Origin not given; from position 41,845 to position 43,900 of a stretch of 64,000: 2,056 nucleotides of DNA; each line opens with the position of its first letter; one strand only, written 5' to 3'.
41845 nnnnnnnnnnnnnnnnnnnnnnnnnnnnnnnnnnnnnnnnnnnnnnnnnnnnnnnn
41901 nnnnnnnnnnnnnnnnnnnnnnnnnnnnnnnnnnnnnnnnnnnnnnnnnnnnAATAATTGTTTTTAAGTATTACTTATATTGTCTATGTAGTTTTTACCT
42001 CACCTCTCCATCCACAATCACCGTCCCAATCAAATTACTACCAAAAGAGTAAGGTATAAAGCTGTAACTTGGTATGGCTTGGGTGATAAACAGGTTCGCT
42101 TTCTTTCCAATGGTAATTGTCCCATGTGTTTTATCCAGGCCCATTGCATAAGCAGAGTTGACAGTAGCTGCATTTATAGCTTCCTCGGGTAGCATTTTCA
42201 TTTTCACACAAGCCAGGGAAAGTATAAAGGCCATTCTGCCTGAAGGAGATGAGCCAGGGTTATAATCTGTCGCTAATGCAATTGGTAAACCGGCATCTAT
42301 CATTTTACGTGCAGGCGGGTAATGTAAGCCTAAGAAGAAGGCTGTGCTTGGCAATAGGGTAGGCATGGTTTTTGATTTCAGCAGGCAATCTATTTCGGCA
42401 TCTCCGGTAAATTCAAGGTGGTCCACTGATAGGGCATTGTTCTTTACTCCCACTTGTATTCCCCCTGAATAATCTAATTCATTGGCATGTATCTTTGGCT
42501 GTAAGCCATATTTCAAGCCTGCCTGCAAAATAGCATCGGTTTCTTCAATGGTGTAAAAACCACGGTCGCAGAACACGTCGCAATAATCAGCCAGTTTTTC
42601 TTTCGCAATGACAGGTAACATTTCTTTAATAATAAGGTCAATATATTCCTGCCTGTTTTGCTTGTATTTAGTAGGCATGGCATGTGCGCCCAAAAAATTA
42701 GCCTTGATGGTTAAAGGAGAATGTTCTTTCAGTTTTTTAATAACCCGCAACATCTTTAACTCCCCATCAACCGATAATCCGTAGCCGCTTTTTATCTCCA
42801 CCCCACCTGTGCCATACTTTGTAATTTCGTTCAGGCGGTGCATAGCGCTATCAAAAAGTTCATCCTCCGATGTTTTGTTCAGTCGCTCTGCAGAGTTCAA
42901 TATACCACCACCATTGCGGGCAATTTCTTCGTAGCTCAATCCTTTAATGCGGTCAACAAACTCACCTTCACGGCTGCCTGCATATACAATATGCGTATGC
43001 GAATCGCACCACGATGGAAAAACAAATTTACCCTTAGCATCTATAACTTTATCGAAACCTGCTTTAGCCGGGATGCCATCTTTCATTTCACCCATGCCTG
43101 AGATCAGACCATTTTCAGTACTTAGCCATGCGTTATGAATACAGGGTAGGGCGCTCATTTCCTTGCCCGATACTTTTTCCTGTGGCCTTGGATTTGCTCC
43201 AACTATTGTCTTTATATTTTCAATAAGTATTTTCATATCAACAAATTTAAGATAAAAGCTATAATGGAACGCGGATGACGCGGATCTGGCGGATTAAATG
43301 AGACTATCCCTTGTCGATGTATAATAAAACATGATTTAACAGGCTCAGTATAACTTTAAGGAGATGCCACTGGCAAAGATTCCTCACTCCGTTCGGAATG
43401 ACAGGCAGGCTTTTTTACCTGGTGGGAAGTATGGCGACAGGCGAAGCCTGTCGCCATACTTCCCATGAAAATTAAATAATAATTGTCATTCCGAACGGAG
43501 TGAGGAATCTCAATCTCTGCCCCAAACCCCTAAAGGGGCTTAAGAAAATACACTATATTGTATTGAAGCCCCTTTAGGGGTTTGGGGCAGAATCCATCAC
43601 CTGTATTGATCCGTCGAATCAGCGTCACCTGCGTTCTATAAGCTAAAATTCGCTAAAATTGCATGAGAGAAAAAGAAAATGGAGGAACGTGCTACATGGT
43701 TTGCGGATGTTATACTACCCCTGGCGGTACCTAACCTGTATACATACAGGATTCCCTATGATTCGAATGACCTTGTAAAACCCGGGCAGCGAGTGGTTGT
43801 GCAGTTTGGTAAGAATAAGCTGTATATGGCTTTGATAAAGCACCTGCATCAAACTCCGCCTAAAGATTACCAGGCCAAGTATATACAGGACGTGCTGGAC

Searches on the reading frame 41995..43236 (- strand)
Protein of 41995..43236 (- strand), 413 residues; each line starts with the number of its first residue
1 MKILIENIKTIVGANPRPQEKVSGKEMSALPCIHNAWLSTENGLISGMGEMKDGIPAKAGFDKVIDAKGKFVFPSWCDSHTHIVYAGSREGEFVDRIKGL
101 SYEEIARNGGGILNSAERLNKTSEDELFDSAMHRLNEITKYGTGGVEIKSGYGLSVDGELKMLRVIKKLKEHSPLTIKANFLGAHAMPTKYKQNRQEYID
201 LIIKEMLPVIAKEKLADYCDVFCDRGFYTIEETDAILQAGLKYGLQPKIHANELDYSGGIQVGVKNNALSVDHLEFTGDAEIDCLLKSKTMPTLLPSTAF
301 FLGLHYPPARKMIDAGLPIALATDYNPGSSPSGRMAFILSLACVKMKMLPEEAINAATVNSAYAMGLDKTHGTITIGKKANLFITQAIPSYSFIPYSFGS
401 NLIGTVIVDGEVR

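Call 5: search_protein_families(library=pfam, proteins=[window:41995-43236:-], max_evalue=1)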
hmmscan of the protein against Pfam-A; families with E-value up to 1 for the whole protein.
window:41995-43236:- (413 aa): 2 families
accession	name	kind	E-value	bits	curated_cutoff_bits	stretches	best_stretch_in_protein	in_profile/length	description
PF07969.17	Amidohydro_3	-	1.2e-15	58.4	29.7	2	233-386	264-445/472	Amidohydrolase family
PF01979.26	Amidohydro_1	-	5.5e-15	55.9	25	1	72-412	2-344/345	Amidohydrolase family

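Call 14: find_related_loci(query=window:41995-43236:-, collection=genome_contigs, flank=8000)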
Query window:41995-43236:- (413 aa) in genome_contigs; peptide patterns used: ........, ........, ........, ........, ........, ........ (x = any residue, [..] = any of these).
599 stretches matched a pattern (row limit reached: there are more); 591 encode a relative of the query (tblastn E <= 1e-3); the best 80 are kept; 80 distinct loci.
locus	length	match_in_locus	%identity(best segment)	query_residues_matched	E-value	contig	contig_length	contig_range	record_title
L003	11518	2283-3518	95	1-412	0e+0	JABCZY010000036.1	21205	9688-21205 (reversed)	MAG: Bacteroidetes bacterium isolate BWOrgControl_Nextera84_MAG7 3300020626.a:Ga0206876_1124, whole genome shotgun seque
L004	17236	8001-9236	86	1-412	0e+0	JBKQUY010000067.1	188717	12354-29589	MAG: Bacteroidia bacterium isolate SEr2D2E2F__bin_46 SEr2D2E2F_000000159385, whole genome shotgun sequence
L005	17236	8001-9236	73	2-412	0e+0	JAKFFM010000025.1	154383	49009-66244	MAG: Bacteroidota bacterium isolate LC100 contig-124_75, whole genome shotgun sequence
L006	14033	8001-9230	73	1-411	0e+0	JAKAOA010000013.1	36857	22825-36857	MAG: Bacteroidetes bacterium isolate YF1.bin105 NODE_1094_length_36857_cov_1.949279, whole genome shotgun sequence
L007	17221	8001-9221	65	3-412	0e+0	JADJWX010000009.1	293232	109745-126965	MAG: Lewinellaceae bacterium isolate Kalu_18-Q3-R12-55_BATAC.22 tig00003197-10-2923600, whole genome shotgun sequence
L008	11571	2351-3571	64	3-412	0e+0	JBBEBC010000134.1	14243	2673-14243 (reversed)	MAG: Bacteroidia bacterium isolate LejiaF_38_19 Lejia_F_6030_length_14243_cov_11, whole genome shotgun sequence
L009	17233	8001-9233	64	1-412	0e+0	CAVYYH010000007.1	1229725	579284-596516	MAG: uncultured Bacteroidales bacterium isolate MFD02979.bin.1.67 genome assembly, contig: contig_59964, whole genome sh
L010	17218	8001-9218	67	1-410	0e+0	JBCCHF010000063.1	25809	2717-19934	MAG: Bacteroidota bacterium isolate P01_B01_bin.60 k141_2540702_length_25809_cov_30.9381, whole genome shotgun sequence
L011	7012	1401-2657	66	1-413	0e+0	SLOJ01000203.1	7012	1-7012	MAG: Bacteroidales bacterium isolate CSSed165cm_448 CSSed16-5cm-49111, whole genome shotgun sequence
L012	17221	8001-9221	64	3-412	0e+0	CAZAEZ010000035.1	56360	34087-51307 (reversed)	MAG TPA_asm: uncultured Saprospiraceae bacterium isolate SRP329715_co2_243 genome assembly, contig: NODE_1154_length_563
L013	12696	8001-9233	65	1-412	0e+0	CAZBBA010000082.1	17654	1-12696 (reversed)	MAG TPA_asm: uncultured Rikenellaceae bacterium isolate binchicken_co168_294 genome assembly, contig: NODE_5671_length_1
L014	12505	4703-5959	65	1-413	0e+0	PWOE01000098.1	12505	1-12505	MAG: Candidatus Nealsonbacteria bacterium isolate CSSed10_355 CS-Sed10-C12012, whole genome shotgun sequence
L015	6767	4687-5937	65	1-413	0e+0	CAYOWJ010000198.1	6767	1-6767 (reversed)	MAG TPA_asm: uncultured Lentimicrobiaceae bacterium isolate SRP272421_co4_479 genome assembly, contig: NODE_39103_length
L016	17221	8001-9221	63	3-412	0e+0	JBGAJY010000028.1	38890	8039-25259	MAG: Saprospiraceae bacterium isolate MAG_MBR_H10.2 MBRH10-2_opera_contig_3859, whole genome shotgun sequence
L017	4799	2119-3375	64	1-413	0e+0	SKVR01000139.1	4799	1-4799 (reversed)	MAG: Bacteroidales bacterium isolate CSSed162cmB_168 CSSed16-2cmB-94545, whole genome shotgun sequence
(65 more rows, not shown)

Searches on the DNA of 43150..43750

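Call 97: search_rna_families(source=window, start=43150, end=43750, threshold=evalue, max_evalue=1)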
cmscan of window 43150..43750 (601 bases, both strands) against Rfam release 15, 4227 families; matches with E-value up to 1: 12.
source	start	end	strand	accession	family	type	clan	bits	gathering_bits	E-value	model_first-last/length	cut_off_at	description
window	43516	43591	-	RF00655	mir-28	Gene; miRNA;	CL00086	41.2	64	1.8e-06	1-78/78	no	mir-28 microRNA precursor family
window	43514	43593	+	RF03796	mir-5984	Gene; miRNA;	-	36.7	95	9.6e-06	1-74/74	no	mir-5984 microRNA precursor family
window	43516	43591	-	RF00995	mir-616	Gene; miRNA;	-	33.9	100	1.6e-05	13-79/91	no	mir-616 microRNA precursor family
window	43517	43591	+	RF03598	MIR6024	Gene; miRNA;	-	33.4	72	4.3e-05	14-88/99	no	MIR6024 microRNA precursor family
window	43512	43599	-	RF04157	MIR9486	Gene; miRNA;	-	33.3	100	6e-05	1-119/119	no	MIR9486 microRNA precursor family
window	43516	43591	+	RF00995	mir-616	Gene; miRNA;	-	32.7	100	3.4e-05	13-79/91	no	mir-616 microRNA precursor family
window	43517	43590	+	RF00895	mir-786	Gene; miRNA;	-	28.9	93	0.00037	11-79/90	no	mir-786 microRNA precursor family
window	43423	43466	+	RF00864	mir-BART20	Gene; miRNA;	-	24.2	70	0.021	1-81/81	no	mir-BART20 microRNA precursor family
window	43423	43465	-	RF00864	mir-BART20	Gene; miRNA;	-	23.1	70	0.041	1-81/81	no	mir-BART20 microRNA precursor family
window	43426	43460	-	RF04106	mir-1303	Gene; miRNA;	-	19.2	107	0.69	1-85/85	no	mir-1303 microRNA precursor family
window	43513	43593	-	RF02417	VR-RNA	Gene; sRNA;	-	16.6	100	0.37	46-200/397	no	VR-RNA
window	43383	43503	-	RF02718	sca_ncR14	Gene; snRNA; snoRNA; scaRNA;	-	16.2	62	0.86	1-131/131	no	Small Cajal body specific RNA ncR14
